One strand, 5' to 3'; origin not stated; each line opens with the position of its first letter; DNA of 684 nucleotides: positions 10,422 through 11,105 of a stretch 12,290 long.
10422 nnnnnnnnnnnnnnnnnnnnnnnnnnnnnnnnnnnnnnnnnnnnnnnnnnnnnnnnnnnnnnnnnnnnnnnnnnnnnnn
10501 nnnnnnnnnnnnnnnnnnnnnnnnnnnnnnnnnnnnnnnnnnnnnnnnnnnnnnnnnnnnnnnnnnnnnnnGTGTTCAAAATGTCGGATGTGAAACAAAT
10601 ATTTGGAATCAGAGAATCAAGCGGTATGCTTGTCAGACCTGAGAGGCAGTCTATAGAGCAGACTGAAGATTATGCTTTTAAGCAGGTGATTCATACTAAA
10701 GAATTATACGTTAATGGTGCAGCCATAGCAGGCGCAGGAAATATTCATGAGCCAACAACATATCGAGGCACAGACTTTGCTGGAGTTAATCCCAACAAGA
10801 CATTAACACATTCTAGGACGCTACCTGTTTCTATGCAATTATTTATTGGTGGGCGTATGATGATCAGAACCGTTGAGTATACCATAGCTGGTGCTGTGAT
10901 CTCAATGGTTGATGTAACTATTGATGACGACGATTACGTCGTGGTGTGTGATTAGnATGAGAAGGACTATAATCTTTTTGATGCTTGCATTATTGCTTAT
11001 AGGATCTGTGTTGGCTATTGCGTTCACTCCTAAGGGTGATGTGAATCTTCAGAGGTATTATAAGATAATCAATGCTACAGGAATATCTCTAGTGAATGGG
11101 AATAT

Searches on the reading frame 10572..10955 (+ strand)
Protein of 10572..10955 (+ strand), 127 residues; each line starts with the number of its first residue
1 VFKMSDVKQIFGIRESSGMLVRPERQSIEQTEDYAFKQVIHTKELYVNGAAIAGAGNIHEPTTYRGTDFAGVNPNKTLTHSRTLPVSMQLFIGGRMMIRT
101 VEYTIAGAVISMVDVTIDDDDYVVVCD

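Call 5: search_protein_families(library=pfam, max_evalue=0.1, proteins=[window:10572-10955:+])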
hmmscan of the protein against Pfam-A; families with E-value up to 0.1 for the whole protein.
window:10572-10955:+ (127 aa): 0 families

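Call 6: search_protein_families(library=phrogs, max_evalue=0.01, proteins=[window:10572-10955:+])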
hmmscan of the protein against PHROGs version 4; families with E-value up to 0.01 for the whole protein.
window:10572-10955:+ (127 aa): 0 families

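Call 48: find_related_loci(query=A3, collection=metagenome_contigs, flank=10000)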
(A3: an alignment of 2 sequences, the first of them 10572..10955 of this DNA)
Query A3 (127 aa) in metagenome_contigs; peptide patterns used: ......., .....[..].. (x = any residue, [..] = any of these).
218 stretches matched a pattern; 4 encode a relative of the query (tblastn E <= 1e-3); 4 distinct loci.
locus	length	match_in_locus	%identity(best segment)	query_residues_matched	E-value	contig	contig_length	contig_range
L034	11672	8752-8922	63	3-59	2e-19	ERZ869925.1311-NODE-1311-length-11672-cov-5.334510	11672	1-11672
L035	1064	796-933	54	4-48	7e-13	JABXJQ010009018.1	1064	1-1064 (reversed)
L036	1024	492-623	59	6-48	1e-12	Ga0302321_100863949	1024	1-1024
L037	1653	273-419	51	8-54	2e-11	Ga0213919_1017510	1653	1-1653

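Call 65: search_protein_families(library=pfam, max_evalue=0.01, proteins=[L034:8966-9337:+, L034:9341-10984:+])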
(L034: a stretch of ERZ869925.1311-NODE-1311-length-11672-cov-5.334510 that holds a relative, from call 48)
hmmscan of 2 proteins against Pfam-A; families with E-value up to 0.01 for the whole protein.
L034:8966-9337:+ (123 aa): 0 families

L034:9341-10984:+ (547 aa): 2 families
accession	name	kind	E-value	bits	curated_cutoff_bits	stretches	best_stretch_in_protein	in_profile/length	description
PF13385.13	Laminin_G_3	-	2.1e-08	34.9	27.6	1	60-205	2-147/151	Concanavalin A-like lectin/glucanases superfamily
PF13229.12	Beta_helix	-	0.00043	20.4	25.9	1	317-496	10-157/158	Right handed beta helix region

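Call 70: search_protein_families(library=ncbifam, max_evalue=0.1, proteins=[L034:9341-10984:+, window:10581-10955:+])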
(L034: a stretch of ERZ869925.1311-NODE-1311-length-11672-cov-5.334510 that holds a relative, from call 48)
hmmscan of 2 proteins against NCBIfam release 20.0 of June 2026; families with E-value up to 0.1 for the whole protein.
L034:9341-10984:+ (547 aa): 0 families

window:10581-10955:+ (124 aa): 1 family
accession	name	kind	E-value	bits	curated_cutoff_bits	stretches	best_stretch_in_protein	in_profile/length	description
NF003508.0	PRK05170.2-6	equivalog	0.086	12.7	286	0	73-121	99-148/152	YcgN family cysteine cluster protein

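Call 90: find_homologous_proteins(query=A7, max_evalue=0.001)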
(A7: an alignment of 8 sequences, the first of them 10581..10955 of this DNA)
Query A7 (8 sequences) (124 aa, profile of the alignment): 41 proteins with E <= 0.001 among 2489 candidates.
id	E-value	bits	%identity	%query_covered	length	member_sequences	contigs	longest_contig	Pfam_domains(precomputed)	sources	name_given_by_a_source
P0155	9.1e-39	150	100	100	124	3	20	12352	-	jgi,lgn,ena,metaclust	metaclust:\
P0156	1.3e-38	150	61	100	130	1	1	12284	-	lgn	-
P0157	3.1e-33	132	78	100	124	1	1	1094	-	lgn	-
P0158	3.2e-32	129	70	100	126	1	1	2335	-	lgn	-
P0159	1.6e-31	127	54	100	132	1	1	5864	-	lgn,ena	-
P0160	1.2e-29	121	65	100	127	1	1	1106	-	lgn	-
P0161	2.7e-29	120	61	100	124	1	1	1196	-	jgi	jgi:hypothetical protein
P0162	5.4e-28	115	60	100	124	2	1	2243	-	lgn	-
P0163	1.9e-26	110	59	100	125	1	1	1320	-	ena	-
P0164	2.7e-25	107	64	100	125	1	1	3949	-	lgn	-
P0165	1.2e-24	104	67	100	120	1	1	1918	-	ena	-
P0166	6.1e-23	99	63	45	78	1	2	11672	-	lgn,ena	-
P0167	1.6e-21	94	59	35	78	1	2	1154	-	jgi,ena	-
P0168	4.9e-20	90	32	52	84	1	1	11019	-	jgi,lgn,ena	-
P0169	9.7e-19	86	53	35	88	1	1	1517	-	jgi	jgi:hypothetical protein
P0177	6.9e-15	73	48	41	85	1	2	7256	-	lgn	-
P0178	1.3e-14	72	56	40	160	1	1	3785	PF26696.1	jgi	jgi:uncharacterized membrane protein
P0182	1.1e-12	66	66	35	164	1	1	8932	-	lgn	-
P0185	4.3e-12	64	38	53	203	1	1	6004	-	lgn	-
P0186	8.8e-12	63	39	73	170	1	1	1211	PF26696.1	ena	-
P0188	9.6e-12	63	36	91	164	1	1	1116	PF26696.1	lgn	-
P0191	4.9e-8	51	39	31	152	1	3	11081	-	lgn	-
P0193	2.0e-6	46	56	26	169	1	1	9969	-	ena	-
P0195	6.1e-4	38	33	31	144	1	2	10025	-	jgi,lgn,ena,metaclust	metaclust:\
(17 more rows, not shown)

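Call 91: find_encoding_contigs(protein=P0159, flank=6000, max_places=1)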
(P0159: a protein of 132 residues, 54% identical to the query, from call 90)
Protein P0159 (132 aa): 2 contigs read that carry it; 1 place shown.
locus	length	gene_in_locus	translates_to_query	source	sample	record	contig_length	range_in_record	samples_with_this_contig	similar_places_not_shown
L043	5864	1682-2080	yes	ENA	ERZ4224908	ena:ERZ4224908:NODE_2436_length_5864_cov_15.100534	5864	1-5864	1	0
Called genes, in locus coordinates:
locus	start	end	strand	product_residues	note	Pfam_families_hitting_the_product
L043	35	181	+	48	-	-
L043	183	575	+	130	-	-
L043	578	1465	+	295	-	PF25209:Phage_capsid_4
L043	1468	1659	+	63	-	-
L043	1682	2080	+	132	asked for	-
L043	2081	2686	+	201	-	-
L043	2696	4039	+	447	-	PF13229:Beta_helix (weak)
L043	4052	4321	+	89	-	-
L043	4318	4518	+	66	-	-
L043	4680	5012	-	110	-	-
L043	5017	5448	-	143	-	PF02732:ERCC4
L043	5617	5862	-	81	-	?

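Call 92: find_encoding_contigs(protein=P0177, flank=6000, max_places=1)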
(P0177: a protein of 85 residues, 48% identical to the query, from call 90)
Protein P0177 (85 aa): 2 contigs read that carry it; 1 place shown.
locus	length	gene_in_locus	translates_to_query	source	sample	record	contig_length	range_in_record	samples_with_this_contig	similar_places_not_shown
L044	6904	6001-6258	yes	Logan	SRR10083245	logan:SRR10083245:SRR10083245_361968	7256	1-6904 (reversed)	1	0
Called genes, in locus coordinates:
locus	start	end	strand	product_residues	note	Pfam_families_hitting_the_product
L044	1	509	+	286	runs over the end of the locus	?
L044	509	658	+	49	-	-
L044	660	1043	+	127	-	-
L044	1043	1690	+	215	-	-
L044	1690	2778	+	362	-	PF04860:Phage_portal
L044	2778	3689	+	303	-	-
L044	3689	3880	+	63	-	-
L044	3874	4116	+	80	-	-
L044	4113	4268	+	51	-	-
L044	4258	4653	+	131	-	PF09956:Phage_cement_2 (faint)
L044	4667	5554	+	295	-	PF25209:Phage_capsid_4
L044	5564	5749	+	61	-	-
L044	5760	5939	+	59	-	-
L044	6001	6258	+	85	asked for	-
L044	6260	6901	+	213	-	-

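Call 93: find_encoding_contigs(protein=P0182, flank=6000, max_places=1)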
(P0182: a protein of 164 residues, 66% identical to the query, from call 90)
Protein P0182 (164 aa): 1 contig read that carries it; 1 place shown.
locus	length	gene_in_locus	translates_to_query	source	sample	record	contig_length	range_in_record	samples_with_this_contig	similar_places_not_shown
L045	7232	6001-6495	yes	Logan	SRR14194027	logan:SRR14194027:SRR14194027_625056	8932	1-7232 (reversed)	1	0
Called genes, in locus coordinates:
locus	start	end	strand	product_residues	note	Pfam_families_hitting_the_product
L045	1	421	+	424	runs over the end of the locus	PF03237:Terminase_6N (weak), PF22530:Terminase-T7_RNaseH-like (faint)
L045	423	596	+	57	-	-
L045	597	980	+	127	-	-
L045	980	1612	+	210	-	-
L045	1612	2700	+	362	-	-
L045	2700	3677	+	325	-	-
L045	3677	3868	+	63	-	-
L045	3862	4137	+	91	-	-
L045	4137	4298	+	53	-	-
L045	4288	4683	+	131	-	-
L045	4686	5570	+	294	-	PF25209:Phage_capsid_4 (weak)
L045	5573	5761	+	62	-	-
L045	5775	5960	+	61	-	-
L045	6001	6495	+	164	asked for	-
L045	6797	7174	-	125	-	-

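Call 94: find_encoding_contigs(protein=P0191, flank=6000, max_places=1)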
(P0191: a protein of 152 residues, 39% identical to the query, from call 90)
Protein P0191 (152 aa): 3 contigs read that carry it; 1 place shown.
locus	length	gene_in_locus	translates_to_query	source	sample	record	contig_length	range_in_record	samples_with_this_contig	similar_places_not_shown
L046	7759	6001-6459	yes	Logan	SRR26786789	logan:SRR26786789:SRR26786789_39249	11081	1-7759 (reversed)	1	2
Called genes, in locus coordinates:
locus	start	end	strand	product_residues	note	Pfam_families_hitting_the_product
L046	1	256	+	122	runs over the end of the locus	-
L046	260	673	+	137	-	-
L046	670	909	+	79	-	-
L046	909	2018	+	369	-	PF04860:Phage_portal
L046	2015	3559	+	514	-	-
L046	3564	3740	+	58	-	-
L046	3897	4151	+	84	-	-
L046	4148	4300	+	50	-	-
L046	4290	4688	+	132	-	-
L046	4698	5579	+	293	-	PF25209:Phage_capsid_4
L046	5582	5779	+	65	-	-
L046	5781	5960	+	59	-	-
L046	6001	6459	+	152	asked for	-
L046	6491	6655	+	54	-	-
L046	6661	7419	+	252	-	PF13385:Laminin_G_3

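Call 97: search_protein_families(library=pfam, max_evalue=0.01, proteins=[P0178, P0186, P0188, P0185, P0193, P0195, P0182])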
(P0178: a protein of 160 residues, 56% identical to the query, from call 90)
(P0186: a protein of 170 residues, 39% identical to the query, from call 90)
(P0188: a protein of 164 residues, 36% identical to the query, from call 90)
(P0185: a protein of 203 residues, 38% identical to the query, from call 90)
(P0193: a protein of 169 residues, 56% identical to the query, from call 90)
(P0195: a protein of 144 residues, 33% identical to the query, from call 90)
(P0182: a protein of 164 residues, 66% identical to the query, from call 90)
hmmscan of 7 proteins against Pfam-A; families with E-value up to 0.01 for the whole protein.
P0178 (160 aa): 1 family
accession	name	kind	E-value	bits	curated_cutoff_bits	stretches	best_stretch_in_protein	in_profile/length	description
PF21808.2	Dynamin-like_hel_bact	-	0.0092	15.6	28.3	0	25-123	184-280/373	Bacterial dynamin-like protein, helical domain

P0186 (170 aa): 0 families

P0188 (164 aa): 0 families

P0185 (203 aa): 0 families

P0193 (169 aa): 0 families

P0195 (144 aa): 0 families

P0182 (164 aa): 0 families
